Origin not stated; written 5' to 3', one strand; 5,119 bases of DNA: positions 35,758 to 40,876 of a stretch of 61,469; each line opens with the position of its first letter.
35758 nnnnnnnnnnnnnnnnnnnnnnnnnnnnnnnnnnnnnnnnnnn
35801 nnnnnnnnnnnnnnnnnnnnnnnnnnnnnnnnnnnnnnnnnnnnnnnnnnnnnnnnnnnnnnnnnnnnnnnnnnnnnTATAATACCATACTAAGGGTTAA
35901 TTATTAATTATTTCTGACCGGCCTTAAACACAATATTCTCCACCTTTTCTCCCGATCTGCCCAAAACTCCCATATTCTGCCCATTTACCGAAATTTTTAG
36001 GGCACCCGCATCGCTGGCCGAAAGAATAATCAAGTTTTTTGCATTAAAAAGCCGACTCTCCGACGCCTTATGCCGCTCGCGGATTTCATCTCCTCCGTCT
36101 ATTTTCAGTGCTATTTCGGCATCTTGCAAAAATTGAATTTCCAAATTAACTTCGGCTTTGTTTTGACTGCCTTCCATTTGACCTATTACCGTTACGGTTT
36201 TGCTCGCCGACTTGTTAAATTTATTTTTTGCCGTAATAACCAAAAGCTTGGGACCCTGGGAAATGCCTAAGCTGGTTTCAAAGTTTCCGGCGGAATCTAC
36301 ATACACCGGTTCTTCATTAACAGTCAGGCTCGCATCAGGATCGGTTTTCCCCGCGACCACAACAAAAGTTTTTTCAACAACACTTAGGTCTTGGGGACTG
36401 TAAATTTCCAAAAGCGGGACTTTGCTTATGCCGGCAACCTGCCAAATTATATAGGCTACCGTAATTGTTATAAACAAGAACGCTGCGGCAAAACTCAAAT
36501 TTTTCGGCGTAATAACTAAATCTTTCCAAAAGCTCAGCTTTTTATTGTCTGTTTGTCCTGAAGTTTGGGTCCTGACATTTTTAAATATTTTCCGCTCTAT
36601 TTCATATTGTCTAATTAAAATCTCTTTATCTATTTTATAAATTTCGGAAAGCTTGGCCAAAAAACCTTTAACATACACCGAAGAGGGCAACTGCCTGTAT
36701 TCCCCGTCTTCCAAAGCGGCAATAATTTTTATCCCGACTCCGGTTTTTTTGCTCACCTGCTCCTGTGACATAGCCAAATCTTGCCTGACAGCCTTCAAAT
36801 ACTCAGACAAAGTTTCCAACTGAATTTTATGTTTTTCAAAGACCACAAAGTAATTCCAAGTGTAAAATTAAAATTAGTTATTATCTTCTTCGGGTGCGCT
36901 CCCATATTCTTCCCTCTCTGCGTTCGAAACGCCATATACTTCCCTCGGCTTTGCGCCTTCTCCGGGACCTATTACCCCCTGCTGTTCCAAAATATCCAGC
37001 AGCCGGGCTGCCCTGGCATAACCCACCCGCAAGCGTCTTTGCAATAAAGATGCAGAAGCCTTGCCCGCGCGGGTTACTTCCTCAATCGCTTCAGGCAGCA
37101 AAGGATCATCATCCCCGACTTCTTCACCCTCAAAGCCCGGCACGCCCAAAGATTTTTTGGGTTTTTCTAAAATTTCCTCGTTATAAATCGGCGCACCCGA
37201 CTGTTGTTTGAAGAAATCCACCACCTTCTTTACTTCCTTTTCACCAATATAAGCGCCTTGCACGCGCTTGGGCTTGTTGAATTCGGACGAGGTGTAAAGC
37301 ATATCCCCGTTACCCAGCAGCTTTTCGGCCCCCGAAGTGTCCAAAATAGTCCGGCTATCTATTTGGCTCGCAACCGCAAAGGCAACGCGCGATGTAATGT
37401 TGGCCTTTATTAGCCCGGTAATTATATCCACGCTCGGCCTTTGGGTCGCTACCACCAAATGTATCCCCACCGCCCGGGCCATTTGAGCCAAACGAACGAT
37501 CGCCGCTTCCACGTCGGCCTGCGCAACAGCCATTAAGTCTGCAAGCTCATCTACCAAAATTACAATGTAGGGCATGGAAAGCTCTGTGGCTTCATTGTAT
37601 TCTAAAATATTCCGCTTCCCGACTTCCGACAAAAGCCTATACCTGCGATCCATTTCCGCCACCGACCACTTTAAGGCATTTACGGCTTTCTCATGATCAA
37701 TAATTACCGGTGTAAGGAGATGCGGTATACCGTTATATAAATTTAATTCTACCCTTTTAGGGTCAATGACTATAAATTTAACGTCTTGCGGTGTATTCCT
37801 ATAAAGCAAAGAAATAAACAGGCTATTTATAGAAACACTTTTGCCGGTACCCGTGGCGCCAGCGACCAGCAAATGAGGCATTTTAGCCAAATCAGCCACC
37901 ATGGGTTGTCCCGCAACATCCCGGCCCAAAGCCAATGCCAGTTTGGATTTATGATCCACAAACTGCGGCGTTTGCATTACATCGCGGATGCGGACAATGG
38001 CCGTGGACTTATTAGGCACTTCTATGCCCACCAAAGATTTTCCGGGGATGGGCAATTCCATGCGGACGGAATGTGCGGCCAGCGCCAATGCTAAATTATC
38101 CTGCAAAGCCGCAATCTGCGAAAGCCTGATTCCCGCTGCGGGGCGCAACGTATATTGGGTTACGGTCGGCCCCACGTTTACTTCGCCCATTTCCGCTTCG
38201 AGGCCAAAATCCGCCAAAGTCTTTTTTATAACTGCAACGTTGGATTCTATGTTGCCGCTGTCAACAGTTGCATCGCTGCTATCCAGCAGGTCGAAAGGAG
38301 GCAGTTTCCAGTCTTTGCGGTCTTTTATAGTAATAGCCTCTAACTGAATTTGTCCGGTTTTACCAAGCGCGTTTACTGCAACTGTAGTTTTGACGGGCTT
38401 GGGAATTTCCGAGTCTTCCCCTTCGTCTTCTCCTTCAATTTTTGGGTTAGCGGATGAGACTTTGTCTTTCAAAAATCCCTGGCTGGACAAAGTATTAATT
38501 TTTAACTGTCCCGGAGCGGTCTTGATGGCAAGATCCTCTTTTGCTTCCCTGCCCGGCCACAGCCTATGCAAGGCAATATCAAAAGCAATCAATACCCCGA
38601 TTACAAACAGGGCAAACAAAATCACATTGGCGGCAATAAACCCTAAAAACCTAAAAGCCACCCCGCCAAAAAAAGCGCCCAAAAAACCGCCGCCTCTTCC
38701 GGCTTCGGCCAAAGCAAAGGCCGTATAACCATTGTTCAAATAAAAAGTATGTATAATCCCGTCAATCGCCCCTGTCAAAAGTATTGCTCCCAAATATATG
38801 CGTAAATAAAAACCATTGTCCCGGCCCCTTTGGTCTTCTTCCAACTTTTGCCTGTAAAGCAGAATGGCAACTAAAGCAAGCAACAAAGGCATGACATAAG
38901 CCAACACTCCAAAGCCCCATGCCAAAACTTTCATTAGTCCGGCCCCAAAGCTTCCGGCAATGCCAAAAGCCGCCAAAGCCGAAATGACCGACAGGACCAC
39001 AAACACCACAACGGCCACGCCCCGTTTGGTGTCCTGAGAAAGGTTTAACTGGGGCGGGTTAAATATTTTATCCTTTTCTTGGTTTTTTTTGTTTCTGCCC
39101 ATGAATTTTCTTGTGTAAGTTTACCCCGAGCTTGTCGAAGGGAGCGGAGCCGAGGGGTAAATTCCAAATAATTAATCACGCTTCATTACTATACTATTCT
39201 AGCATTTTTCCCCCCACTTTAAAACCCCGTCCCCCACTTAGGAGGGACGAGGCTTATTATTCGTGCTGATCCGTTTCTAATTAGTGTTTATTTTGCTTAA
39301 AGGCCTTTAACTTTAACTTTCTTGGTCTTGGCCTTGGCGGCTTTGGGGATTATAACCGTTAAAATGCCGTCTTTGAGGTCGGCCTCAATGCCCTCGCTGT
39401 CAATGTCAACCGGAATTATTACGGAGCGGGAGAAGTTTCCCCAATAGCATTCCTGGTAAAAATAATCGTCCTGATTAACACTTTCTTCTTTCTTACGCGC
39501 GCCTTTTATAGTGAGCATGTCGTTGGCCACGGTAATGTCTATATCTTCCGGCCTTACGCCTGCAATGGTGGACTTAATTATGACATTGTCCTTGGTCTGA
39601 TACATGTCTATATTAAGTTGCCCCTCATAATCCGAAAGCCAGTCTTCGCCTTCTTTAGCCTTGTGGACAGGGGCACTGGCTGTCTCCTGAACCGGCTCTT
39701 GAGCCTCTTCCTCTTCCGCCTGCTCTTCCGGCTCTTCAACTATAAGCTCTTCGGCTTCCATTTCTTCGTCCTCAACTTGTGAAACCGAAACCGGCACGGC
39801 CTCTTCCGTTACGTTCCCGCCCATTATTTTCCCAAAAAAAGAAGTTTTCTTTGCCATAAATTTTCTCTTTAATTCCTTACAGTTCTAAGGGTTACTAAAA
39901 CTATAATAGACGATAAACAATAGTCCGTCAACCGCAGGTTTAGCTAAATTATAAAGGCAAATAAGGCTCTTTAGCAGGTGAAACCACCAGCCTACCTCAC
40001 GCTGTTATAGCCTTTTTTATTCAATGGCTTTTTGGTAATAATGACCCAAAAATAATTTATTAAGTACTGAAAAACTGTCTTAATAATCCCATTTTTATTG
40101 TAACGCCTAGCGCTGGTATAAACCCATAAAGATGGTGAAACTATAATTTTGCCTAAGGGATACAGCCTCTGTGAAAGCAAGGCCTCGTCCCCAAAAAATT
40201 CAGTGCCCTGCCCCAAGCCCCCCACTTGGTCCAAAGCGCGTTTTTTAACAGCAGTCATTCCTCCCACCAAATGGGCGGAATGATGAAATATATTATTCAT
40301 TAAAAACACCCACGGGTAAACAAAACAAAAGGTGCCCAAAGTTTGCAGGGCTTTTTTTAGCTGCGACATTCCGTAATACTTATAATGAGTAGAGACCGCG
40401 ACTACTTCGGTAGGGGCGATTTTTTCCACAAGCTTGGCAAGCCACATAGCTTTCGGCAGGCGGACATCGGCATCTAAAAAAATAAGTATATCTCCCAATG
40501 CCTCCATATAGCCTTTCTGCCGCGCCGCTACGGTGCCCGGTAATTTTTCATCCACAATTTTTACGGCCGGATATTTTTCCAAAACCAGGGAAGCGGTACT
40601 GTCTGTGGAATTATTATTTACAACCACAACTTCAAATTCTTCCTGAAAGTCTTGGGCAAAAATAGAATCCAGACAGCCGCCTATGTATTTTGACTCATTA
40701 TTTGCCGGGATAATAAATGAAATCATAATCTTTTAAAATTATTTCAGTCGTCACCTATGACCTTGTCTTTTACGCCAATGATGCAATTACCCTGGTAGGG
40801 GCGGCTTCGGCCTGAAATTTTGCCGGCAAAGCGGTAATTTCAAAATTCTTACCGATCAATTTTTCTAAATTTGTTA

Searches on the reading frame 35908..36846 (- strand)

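Call 88: search_protein_families(library=pfam, proteins=[window:35908-36846:-], max_evalue=0.0001)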
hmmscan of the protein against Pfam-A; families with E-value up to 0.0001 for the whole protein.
window:35908-36846:- (312 aa): 3 families
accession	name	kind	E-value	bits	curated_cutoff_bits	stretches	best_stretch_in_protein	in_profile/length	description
PF13413.12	HTH_25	-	1.6e-13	50.7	24.6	1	16-75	1-60/62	Helix-turn-helix domain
PF09136.16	Glucodextran_B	-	8.2e-11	42.1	27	1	144-221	1-80/83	Glucodextranase, domain B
PF12844.13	HTH_19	-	1.9e-07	31.3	30.2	1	17-82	4-63/64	Helix-turn-helix domain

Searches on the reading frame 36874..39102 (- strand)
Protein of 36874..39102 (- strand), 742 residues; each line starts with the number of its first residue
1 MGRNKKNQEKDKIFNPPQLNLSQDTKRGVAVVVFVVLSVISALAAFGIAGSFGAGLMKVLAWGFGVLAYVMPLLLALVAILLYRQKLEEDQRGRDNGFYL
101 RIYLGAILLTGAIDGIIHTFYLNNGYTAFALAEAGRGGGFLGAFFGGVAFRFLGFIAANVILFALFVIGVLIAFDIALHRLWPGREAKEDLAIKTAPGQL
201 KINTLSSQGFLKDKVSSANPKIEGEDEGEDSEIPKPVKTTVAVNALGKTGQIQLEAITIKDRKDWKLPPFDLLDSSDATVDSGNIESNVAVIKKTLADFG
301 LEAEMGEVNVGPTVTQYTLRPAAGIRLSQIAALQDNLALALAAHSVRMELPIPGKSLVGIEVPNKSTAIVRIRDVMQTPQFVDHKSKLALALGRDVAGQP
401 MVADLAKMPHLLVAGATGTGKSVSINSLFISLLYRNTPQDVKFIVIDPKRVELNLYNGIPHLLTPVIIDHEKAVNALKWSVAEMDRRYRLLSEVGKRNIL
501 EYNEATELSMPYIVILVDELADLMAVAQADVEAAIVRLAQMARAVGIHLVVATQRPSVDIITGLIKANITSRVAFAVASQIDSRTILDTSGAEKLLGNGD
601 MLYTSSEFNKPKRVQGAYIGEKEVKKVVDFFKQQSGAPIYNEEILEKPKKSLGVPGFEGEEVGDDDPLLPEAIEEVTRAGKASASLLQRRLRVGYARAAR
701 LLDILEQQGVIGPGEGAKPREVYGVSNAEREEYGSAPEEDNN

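Call 88: search_protein_families(library=pfam, proteins=[window:36874-39102:-], max_evalue=0.0001)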
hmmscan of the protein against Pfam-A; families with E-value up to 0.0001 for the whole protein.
window:36874-39102:- (742 aa): 4 families
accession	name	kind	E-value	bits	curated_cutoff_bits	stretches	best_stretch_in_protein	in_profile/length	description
PF01580.24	FtsK_SpoIIIE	-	6.2e-61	206.1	24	1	372-558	2-221/221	FtsK/SpoIIIE family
PF17854.6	FtsK_alpha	-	2.5e-29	101.9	22.9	1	267-364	1-101/101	FtsK alpha domain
PF09397.16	FtsK_gamma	-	4e-24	84.6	30.6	1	664-723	2-61/63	Ftsk gamma domain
PF13491.11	FtsK_4TM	-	2e-08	34.5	23.1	1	48-179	46-164/171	4TM region of DNA translocase FtsK/SpoIIIE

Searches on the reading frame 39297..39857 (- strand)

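Call 88: search_protein_families(library=pfam, proteins=[window:39297-39857:-], max_evalue=0.0001)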
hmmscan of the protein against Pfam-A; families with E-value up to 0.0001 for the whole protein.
window:39297-39857:- (186 aa): 1 family
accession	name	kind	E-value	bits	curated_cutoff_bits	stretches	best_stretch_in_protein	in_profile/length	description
PF00011.27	HSP20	-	1.4e-19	70.5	20.8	1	85-183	2-101/102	Hsp20/alpha crystallin family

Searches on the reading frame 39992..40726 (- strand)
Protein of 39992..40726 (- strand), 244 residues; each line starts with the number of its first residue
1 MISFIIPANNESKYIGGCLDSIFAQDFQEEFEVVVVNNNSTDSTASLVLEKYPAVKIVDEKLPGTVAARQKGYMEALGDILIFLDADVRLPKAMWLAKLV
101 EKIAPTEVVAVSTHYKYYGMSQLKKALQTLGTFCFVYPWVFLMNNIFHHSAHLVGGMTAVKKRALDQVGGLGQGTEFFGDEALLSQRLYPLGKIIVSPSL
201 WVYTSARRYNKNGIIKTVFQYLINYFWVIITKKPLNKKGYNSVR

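Call 88: search_protein_families(library=pfam, proteins=[window:39992-40726:-], max_evalue=0.0001)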
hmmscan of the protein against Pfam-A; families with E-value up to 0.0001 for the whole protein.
window:39992-40726:- (244 aa): 4 families
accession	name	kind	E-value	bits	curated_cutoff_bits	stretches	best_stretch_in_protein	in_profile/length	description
PF00535.33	Glycos_transf_2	-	8.6e-27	94.6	23.3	1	3-168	1-167/168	Glycosyl transferase family 2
PF13641.12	Glyco_tranf_2_3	-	5.3e-11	43.4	27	1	2-180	3-186/230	Glycosyltransferase like family 2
PF10111.15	Glyco_tranf_2_2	-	2.4e-06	27.7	27.3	1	5-94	3-98/276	Glycosyltransferase like family 2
PF13506.12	Glyco_transf_21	-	2.6e-06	27.5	21.7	1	69-192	22-141/174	Glycosyl transferase family 21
